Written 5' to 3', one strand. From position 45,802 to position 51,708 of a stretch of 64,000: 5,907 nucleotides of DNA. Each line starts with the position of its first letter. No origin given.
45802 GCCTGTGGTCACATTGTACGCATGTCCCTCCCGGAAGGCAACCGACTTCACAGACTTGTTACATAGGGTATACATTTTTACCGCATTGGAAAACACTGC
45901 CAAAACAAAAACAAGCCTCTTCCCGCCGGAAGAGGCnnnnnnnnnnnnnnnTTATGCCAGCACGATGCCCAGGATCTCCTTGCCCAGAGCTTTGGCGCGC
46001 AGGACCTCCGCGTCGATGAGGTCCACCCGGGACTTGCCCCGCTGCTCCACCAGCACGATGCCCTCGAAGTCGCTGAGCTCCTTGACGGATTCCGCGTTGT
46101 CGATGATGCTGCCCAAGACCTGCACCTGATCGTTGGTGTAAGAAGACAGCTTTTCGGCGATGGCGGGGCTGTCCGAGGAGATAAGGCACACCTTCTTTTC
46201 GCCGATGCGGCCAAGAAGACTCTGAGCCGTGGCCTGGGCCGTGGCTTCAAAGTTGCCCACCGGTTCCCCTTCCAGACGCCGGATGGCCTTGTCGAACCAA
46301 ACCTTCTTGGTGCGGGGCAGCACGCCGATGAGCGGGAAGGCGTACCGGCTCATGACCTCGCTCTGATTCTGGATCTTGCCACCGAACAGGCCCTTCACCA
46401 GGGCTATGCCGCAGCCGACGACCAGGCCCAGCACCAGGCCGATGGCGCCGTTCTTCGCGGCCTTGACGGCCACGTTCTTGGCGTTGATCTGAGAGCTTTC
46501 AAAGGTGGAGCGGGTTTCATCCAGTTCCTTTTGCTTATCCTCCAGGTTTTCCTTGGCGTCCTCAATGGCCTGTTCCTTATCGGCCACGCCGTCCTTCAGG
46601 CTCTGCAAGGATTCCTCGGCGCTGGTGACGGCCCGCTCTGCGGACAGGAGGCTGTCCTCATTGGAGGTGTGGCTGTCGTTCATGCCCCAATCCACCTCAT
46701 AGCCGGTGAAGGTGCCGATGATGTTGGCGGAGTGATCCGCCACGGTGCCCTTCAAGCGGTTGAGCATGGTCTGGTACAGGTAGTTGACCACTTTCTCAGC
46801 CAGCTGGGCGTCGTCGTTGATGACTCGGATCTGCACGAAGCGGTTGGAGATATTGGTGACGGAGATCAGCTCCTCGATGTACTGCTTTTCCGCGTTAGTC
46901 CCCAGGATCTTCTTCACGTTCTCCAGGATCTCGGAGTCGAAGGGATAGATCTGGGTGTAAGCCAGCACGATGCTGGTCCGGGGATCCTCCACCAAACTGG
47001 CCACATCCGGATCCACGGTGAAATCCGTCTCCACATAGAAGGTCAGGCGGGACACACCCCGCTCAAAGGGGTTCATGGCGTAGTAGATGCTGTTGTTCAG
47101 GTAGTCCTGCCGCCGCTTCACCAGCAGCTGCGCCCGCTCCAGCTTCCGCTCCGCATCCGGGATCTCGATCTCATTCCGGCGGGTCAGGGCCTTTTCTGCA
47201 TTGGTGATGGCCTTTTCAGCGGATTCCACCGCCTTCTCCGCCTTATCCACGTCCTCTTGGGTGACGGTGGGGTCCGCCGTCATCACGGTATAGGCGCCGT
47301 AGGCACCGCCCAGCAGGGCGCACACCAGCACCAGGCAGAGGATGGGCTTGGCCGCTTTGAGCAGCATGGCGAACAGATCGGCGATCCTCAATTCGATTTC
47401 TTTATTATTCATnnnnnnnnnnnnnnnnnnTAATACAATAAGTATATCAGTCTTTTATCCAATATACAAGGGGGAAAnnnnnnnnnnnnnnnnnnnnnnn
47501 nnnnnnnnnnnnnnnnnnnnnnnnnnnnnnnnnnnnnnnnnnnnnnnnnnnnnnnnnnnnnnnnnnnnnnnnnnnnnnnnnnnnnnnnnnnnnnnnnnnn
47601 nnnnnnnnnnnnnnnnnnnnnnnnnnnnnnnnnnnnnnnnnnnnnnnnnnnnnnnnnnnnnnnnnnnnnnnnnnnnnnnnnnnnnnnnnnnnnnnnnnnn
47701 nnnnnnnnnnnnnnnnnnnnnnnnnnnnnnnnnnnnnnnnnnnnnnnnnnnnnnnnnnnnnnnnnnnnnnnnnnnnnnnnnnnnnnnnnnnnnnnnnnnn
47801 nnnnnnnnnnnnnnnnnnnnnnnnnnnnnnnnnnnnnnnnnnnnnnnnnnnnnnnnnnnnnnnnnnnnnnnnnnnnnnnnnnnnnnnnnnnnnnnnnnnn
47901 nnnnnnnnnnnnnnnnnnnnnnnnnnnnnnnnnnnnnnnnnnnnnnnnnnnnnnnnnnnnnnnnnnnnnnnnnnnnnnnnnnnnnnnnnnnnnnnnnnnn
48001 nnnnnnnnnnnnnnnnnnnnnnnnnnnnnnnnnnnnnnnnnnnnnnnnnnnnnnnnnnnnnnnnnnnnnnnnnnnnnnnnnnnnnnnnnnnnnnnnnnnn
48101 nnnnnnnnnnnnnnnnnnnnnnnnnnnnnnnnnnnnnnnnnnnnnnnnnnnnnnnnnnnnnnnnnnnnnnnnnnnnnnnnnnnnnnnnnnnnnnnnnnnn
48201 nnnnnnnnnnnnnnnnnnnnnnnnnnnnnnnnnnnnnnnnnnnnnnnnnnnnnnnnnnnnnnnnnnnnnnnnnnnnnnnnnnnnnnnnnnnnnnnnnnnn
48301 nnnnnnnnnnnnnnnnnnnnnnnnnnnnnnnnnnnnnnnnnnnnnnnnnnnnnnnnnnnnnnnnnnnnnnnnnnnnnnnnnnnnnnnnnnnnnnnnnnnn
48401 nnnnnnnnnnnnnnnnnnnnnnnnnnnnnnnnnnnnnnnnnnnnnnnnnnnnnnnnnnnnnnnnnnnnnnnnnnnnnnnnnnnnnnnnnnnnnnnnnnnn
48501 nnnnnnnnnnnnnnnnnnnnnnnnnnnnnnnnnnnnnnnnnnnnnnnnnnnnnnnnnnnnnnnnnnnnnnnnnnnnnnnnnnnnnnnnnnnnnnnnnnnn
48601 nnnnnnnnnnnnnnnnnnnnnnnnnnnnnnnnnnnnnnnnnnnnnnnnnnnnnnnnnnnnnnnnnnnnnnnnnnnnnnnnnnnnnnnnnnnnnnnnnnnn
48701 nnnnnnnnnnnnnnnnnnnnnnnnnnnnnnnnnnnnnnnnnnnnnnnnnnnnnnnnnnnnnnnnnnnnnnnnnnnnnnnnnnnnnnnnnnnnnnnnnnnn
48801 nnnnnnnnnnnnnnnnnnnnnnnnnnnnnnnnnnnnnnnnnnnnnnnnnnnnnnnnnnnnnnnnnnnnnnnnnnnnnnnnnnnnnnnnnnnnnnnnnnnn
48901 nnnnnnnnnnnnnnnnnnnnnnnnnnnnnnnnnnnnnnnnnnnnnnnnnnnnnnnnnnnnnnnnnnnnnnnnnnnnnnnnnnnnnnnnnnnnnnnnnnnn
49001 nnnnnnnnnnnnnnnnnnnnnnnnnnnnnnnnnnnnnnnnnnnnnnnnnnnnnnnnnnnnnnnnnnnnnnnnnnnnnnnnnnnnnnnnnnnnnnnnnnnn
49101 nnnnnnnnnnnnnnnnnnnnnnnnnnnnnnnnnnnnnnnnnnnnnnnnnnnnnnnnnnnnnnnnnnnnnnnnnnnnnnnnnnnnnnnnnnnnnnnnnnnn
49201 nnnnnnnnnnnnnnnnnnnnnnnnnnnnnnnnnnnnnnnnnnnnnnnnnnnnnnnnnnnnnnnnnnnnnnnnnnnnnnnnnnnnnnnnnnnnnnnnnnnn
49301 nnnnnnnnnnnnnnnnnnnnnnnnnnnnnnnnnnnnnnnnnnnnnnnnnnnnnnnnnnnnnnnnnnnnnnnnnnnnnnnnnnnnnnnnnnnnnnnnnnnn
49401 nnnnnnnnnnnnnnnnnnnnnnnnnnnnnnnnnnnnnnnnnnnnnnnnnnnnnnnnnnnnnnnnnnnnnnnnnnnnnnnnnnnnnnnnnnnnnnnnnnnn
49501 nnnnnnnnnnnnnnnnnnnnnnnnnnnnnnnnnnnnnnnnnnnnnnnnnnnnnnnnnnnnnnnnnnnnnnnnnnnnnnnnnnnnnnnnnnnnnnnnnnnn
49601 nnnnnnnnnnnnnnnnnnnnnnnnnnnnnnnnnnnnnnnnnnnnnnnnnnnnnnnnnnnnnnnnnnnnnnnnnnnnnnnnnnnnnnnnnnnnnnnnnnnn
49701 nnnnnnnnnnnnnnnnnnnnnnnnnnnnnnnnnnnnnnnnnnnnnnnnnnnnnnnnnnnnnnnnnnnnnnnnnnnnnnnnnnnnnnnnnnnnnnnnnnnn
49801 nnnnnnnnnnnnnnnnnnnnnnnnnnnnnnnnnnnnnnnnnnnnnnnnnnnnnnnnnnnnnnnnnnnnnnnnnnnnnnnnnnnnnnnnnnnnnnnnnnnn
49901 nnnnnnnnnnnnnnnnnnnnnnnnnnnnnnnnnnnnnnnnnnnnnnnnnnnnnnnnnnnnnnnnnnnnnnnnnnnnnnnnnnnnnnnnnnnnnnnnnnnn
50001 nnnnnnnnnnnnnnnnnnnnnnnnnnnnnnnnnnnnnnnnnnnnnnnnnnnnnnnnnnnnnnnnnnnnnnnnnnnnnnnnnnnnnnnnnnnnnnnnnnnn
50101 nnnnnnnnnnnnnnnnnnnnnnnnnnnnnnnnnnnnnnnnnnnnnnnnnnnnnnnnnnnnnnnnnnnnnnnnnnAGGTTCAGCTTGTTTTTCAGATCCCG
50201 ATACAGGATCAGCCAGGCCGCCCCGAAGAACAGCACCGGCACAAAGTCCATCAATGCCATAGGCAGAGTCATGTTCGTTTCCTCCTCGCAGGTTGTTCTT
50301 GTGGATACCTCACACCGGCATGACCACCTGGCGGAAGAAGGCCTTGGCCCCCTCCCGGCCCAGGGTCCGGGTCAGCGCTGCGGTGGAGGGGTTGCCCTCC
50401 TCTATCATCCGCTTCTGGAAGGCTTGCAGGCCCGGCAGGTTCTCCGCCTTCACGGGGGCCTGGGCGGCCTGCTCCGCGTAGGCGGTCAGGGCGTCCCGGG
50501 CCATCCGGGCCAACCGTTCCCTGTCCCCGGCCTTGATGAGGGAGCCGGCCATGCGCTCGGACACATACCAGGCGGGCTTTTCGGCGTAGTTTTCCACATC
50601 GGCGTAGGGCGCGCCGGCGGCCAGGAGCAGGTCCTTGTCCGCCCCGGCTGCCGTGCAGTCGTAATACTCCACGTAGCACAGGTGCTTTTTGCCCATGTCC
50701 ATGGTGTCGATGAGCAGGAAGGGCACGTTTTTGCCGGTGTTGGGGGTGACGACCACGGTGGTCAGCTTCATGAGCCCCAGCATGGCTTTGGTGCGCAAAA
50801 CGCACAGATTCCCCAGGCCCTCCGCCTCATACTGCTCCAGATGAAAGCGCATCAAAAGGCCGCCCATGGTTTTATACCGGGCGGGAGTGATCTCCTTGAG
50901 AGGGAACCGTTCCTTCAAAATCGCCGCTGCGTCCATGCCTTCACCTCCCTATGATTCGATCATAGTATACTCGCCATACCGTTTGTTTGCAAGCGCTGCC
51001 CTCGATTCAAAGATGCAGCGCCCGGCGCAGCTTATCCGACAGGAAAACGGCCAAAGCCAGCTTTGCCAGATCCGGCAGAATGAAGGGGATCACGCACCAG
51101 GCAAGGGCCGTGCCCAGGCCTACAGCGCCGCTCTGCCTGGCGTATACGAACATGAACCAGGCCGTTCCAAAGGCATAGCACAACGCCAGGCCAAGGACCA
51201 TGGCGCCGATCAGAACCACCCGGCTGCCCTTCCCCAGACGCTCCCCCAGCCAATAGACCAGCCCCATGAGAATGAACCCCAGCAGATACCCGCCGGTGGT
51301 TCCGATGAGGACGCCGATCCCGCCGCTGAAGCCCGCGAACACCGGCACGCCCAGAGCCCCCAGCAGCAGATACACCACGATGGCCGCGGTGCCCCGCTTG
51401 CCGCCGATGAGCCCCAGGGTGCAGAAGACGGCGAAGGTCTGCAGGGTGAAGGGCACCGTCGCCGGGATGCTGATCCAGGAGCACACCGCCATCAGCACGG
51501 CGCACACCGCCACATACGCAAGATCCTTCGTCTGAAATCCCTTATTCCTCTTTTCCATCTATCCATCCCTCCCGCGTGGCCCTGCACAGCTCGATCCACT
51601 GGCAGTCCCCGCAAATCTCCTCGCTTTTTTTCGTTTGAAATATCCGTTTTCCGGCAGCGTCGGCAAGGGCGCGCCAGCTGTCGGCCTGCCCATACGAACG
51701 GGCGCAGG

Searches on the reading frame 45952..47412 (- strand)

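Call 16: search_protein_families(library=pfam, proteins=[window:45952-47412:-], max_evalue=0.00001)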
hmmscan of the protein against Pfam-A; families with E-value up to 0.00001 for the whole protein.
window:45952-47412:- (486 aa): 0 families

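Call 17: search_protein_families(library=ncbifam, proteins=[window:45952-47412:-], max_evalue=0.01)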
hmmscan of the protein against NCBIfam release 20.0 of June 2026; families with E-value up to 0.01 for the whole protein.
window:45952-47412:- (486 aa): 6 families
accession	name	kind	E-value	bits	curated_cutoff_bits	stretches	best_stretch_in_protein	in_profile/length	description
TIGR01006.1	polys_exp_MPA1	subfamily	1e-09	38.2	296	1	302-370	158-226/226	CspC family polysaccharide chain length determinant protein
TIGR04320.1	Surf_Exclu_PgrA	domain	1.3e-05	24.7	70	1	46-106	277-339/360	SEC10/PgrA surface exclusion domain-containing protein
NF052598.1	teichoic_TarQ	equivalog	6.1e-05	22.1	350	1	403-484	263-343/347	teichoic acid biosynthesis protein TarQ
NF041443.1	DDRRRQL_YjdP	equivalog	0.0006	20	90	1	216-307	9-97/101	DDRRRQL repeat protein YjdP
NF047368.1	collar_FlbB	equivalog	0.0051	16.6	110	0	252-316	66-130/193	periplasmic-type flagellar collar protein FlbB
NF053736.1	AcpB_EbpR_MafR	subfamily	0.0075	15.6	130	0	151-216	316-378/481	AcpB/EbpR/MafR family transcriptional regulator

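Call 52: search_protein_families(library=pfam, proteins=[window:45952-47412:-], max_evalue=5)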
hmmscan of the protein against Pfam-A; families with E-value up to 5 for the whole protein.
window:45952-47412:- (486 aa): 21 families
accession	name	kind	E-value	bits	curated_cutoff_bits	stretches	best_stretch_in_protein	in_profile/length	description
PF05335.18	DUF745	-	0.0061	16.7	33.3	1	255-320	113-177/183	Protein of unknown function (DUF745)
PF22775.2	GA_3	-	0.0073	17.2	27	2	265-331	4-68/100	GA-like domain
PF10186.14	ATG14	-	0.027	14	33.2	1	257-317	66-126/347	Vacuolar sorting 38 and autophagy-related subunit 14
PF13807.11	GNVR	-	0.044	14.2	27.7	1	308-340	48-80/82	G-rich domain on putative tyrosine kinase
PF02706.20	Wzz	-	0.048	14.4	25.5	1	9-51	4-48/91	Chain length determinant protein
PF01519.22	DUF16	-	0.05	14.5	40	1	243-305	24-86/104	Protein of unknown function DUF16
PF09682.15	Phage_holin_6_1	-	0.054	14.3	24.9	0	258-293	44-79/101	Bacteriophage holin of superfamily 6 (Holin_LLH)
PF10819.13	DUF2564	-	0.081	13.8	26.3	1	43-97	12-66/79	Protein of unknown function (DUF2564)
PF04087.19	DUF389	-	0.16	12.5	23.9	1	309-364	19-71/137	Domain of unknown function (DUF389)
PF02255.21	PTS_IIA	-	0.3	11.6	27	1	44-108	18-79/94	PTS system, Lactose/Cellobiose specific IIA subunit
PF10732.14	DUF2524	-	0.31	11.8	25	0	253-301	9-57/84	Protein of unknown function (DUF2524)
PF16789.10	YscO-like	-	0.49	10.8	27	1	260-311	77-128/161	YscO-like protein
PF17675.6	APG6_N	-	0.76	10.7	45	1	213-311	28-111/132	Apg6 coiled-coil region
PF07554.19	FIVAR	-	0.85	10.7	29.2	2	45-69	46-70/71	FIVAR domain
PF00401.25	ATP-synt_DE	-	1.8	9.3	24.6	1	54-94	4-39/47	ATP synthase, Delta/Epsilon chain, long alpha-helix domain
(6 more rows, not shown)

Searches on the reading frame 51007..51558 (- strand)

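Call 16: search_protein_families(library=pfam, proteins=[window:51007-51558:-], max_evalue=0.00001)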
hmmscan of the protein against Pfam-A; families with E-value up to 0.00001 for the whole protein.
window:51007-51558:- (183 aa): 1 family
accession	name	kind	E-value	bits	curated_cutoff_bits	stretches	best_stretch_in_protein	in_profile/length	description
PF02632.19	BioY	-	3.3e-40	137.7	25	1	34-179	3-140/140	BioY family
